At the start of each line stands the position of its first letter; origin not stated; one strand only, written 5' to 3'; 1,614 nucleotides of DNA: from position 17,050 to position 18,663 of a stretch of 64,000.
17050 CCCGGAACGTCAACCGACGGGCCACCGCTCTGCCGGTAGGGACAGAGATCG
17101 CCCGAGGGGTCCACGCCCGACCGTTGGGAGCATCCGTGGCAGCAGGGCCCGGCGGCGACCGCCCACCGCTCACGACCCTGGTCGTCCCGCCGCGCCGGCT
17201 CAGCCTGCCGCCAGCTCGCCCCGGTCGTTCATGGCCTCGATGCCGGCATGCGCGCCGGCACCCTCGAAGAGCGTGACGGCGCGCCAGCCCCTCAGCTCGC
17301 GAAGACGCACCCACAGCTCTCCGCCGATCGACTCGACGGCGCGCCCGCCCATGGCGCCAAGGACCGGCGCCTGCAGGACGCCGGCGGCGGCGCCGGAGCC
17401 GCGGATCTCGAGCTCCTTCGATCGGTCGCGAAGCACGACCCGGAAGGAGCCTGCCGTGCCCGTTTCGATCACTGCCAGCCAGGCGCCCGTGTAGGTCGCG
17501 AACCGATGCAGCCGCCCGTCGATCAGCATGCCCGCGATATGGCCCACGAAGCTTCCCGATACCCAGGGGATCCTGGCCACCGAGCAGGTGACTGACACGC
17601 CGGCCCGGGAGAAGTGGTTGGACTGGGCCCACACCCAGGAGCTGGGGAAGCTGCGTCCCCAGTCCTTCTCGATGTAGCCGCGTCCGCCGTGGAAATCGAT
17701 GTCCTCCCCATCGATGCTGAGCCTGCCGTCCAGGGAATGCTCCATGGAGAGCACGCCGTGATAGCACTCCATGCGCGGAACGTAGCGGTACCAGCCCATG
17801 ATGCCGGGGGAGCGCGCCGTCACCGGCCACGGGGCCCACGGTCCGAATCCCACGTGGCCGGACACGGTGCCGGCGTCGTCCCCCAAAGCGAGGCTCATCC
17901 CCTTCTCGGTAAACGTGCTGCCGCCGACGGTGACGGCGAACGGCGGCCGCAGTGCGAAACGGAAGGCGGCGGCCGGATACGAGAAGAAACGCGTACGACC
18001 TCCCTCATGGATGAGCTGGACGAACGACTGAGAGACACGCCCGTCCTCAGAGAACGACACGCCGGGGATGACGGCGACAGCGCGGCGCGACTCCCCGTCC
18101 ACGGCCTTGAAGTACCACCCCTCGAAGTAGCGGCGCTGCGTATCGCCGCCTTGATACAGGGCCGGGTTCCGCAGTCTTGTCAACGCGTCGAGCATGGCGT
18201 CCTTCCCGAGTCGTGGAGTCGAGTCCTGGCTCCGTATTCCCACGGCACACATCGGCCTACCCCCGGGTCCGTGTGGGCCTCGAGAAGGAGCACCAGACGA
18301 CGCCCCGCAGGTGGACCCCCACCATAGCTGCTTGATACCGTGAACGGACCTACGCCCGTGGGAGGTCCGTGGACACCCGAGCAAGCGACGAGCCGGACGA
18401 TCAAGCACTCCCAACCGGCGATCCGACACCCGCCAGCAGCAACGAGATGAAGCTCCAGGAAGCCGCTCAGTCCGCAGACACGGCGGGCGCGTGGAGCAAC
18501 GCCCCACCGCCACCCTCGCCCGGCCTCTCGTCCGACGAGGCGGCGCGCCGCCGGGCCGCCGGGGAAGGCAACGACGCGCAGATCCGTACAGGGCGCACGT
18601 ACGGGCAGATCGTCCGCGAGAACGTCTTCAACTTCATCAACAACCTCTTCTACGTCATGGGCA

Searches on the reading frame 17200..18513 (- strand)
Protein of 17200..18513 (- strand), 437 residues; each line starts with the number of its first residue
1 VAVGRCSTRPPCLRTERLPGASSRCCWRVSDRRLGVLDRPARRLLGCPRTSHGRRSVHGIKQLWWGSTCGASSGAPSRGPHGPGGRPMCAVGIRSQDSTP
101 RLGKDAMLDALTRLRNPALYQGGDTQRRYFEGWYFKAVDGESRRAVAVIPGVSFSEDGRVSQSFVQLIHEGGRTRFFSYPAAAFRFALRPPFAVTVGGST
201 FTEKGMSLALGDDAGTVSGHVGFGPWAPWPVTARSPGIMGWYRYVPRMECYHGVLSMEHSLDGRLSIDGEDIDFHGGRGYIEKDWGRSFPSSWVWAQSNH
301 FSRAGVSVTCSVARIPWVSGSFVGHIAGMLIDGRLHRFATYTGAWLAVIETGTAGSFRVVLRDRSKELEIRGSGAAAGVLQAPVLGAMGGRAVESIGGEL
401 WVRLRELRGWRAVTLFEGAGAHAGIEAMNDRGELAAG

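Call 7: search_protein_families(library=pfam, proteins=[window:17200-18513:-], max_evalue=0.00001)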
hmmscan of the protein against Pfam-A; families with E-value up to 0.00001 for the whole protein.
window:17200-18513:- (437 aa): 1 family
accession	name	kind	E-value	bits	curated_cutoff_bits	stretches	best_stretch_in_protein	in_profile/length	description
PF14249.11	Tocopherol_cycl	-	1.7e-17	64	26.6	1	233-426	140-332/335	Tocopherol cyclase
